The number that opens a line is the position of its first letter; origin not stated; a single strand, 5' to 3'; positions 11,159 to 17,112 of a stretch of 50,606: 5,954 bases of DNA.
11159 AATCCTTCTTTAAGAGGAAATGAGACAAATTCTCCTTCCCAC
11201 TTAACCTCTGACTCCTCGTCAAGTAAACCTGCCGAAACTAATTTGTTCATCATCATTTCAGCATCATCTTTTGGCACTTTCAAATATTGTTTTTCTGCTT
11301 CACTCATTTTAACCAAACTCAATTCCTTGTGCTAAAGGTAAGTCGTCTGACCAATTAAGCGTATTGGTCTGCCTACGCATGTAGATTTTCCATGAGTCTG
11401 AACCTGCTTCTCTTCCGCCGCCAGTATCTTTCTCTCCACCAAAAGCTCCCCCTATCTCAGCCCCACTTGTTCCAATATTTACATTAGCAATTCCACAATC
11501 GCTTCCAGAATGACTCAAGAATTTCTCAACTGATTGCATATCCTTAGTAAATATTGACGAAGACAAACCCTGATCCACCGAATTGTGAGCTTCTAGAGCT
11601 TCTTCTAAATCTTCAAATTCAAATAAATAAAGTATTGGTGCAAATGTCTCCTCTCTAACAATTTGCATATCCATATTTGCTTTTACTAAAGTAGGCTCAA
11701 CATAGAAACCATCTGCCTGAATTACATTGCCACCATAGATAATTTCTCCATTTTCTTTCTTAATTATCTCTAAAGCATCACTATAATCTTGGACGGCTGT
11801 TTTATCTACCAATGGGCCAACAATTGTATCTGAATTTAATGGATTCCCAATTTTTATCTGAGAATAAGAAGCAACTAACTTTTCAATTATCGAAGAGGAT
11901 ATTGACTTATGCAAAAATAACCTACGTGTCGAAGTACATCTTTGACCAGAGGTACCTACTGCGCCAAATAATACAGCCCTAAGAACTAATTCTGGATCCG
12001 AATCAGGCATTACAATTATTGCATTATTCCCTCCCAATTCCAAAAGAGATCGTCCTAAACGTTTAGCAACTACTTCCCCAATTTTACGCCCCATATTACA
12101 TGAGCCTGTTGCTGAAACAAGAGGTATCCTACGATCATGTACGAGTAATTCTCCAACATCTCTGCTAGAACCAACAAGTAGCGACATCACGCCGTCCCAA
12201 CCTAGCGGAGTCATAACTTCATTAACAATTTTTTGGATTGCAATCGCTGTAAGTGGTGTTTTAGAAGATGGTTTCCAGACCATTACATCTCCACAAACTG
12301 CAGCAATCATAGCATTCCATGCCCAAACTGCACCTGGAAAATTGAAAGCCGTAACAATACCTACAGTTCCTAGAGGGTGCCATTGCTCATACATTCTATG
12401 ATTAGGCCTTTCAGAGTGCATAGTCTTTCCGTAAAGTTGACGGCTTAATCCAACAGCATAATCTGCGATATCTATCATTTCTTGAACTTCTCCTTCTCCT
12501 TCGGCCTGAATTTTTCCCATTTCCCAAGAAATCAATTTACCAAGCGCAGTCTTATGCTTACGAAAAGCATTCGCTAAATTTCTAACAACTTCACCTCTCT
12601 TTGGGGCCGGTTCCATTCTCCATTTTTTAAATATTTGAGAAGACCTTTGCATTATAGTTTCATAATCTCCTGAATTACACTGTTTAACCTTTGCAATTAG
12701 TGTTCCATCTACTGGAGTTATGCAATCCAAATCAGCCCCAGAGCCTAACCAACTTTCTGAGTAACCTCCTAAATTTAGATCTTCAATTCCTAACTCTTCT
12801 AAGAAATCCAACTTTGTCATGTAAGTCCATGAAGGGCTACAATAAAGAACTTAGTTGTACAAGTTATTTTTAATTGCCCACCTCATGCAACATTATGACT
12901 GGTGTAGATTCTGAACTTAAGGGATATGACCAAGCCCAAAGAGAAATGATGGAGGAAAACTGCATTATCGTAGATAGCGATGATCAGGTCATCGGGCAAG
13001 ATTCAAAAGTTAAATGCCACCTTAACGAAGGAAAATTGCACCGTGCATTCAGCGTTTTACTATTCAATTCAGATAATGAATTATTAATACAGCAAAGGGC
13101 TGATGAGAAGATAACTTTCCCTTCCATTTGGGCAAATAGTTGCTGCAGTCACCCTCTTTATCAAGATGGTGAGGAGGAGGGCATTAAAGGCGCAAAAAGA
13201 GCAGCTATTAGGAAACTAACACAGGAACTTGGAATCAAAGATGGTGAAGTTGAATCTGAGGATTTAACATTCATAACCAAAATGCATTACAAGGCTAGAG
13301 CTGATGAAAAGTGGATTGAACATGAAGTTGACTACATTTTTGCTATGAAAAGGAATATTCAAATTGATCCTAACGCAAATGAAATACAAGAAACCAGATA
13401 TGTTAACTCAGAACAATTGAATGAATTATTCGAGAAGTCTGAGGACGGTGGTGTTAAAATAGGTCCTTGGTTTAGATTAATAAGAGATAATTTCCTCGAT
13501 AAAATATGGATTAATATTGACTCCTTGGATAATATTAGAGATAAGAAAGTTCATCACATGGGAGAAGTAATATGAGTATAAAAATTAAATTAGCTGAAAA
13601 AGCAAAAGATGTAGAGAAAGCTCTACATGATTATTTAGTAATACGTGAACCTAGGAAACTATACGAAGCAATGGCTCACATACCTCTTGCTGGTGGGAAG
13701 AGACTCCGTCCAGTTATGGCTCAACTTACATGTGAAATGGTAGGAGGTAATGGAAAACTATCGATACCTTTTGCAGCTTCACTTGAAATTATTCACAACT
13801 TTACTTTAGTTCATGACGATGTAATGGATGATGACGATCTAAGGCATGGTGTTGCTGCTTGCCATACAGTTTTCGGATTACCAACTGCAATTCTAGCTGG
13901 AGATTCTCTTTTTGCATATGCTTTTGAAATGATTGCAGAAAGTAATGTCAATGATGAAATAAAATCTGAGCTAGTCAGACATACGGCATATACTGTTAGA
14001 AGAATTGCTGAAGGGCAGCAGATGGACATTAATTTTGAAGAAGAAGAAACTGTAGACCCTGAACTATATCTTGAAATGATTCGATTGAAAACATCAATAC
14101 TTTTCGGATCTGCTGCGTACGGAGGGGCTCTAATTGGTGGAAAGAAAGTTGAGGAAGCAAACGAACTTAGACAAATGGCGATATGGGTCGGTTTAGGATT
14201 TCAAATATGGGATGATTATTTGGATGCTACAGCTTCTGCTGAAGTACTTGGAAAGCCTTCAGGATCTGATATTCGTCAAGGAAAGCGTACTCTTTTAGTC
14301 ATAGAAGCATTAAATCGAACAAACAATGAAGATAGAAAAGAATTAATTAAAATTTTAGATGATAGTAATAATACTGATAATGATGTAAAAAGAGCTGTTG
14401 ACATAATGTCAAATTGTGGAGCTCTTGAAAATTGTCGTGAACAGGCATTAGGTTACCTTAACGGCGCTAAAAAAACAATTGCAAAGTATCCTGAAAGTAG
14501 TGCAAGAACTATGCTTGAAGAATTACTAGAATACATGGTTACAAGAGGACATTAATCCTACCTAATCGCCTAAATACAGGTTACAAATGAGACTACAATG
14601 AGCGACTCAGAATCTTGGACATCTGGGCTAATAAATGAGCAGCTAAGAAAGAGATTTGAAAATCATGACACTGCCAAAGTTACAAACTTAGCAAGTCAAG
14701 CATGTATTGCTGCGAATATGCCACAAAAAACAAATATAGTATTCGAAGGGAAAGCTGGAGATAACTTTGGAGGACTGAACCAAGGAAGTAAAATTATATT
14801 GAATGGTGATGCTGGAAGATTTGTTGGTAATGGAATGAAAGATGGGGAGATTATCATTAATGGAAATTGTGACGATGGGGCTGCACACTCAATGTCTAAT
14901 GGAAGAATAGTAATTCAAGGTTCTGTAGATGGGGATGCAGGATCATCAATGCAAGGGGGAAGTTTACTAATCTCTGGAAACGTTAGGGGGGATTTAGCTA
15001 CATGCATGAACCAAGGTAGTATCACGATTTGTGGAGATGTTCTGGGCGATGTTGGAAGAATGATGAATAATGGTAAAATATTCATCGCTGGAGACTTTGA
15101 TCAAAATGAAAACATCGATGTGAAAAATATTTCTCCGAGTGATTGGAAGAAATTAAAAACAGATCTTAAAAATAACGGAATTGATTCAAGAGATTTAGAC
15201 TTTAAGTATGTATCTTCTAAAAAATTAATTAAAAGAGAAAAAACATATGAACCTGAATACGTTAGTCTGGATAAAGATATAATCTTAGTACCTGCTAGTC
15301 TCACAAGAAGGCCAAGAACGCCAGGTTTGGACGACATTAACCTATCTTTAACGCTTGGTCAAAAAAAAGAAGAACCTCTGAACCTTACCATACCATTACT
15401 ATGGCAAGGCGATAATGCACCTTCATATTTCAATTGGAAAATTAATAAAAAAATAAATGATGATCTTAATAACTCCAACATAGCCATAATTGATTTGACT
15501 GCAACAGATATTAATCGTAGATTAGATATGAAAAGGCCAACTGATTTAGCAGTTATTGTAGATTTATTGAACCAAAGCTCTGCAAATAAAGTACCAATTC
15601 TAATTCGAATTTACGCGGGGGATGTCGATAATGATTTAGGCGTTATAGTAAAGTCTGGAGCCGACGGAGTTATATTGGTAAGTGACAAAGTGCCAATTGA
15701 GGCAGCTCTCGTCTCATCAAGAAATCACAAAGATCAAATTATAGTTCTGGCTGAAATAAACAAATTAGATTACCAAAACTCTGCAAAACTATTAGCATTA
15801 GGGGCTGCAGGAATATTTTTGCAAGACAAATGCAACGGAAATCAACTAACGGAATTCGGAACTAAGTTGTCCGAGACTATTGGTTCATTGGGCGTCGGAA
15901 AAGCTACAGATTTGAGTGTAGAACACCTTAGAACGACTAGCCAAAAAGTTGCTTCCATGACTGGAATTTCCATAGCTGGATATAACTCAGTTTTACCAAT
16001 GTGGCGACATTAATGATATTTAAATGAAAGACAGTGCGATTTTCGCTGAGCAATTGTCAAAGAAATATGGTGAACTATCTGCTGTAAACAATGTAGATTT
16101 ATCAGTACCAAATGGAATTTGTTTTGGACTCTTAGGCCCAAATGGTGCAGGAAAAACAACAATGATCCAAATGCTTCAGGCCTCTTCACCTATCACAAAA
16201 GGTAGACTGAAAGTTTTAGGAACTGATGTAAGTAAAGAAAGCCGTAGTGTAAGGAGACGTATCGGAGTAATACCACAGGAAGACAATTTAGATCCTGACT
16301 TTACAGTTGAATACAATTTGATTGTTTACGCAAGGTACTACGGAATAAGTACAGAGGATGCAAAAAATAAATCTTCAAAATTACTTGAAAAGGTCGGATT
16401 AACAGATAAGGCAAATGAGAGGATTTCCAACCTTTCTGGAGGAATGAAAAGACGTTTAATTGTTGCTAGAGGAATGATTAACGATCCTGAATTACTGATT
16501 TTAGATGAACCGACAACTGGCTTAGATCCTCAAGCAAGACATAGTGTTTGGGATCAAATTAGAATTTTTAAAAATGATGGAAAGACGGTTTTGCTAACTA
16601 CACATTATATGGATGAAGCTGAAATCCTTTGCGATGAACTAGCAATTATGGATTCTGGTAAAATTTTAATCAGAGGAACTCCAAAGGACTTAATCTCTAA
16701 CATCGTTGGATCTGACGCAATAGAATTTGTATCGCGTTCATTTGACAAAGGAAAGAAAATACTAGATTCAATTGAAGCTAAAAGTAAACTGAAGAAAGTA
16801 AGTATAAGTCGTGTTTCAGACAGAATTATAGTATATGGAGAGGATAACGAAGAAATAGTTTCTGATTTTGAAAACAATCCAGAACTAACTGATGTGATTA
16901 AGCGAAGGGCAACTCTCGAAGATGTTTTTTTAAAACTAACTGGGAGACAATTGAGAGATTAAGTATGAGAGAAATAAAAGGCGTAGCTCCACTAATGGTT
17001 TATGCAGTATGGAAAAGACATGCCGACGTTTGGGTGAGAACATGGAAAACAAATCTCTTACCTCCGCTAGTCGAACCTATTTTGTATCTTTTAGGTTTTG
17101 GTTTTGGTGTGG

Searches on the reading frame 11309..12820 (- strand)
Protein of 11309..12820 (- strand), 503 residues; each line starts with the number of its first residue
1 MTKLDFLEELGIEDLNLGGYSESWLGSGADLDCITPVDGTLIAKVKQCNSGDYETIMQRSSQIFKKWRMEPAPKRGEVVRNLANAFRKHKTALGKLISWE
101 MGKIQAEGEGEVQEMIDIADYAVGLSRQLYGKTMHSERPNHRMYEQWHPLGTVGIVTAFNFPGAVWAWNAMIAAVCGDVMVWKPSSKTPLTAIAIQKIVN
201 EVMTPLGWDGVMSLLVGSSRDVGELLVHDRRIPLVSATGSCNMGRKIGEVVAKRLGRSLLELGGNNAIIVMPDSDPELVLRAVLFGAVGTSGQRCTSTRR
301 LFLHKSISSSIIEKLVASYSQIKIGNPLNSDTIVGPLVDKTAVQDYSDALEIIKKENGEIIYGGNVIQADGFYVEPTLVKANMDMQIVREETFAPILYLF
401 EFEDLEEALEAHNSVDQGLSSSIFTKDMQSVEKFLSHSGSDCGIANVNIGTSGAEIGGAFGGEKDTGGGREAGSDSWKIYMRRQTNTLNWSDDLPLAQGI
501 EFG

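Call 41: search_protein_families(library=pfam, proteins=[window:11309-12820:-], max_evalue=0.00001)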
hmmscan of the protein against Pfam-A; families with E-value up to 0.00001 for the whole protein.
window:11309-12820:- (503 aa): 1 family
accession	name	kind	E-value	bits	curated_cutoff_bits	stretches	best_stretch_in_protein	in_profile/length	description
PF00171.27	Aldedh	-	1.8e-127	426.1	23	1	29-485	7-460/461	Aldehyde dehydrogenase family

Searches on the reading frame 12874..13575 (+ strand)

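Call 41: search_protein_families(library=pfam, proteins=[window:12874-13575:+], max_evalue=0.00001)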
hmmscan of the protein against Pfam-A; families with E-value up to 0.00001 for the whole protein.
window:12874-13575:+ (233 aa): 1 family
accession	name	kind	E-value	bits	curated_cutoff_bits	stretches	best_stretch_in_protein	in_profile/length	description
PF00293.34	NUDIX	-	1.1e-14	55.1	21.1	1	55-191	2-125/134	NUDIX domain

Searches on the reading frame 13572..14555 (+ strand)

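Call 41: search_protein_families(library=pfam, proteins=[window:13572-14555:+], max_evalue=0.00001)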
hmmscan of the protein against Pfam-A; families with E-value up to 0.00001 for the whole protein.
window:13572-14555:+ (327 aa): 1 family
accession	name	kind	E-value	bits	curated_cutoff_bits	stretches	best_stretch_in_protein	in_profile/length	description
PF00348.22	polyprenyl_synt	-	2.2e-67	227.4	27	1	29-279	3-251/251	Polyprenyl synthetase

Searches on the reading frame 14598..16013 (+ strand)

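Call 41: search_protein_families(library=pfam, proteins=[window:14598-16013:+], max_evalue=0.00001)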
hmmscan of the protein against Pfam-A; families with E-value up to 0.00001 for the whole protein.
window:14598-16013:+ (471 aa): 1 family
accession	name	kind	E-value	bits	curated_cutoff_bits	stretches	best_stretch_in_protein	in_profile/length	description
PF01493.24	GXGXG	-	1.9e-13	50.8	32.5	1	27-170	13-168/190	GXGXG motif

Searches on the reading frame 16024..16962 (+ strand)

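Call 41: search_protein_families(library=pfam, proteins=[window:16024-16962:+], max_evalue=0.00001)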
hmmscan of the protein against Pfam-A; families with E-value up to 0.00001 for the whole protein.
window:16024-16962:+ (312 aa): 2 families
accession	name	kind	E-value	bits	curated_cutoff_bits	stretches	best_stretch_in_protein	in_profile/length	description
PF00005.33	ABC_tran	-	9.6e-35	120.6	25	1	21-165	1-137/137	ABC transporter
PF13304.12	AAA_21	-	7.9e-12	46.3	27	1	122-194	223-298/304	AAA domain, putative AbiEii toxin, Type IV TA system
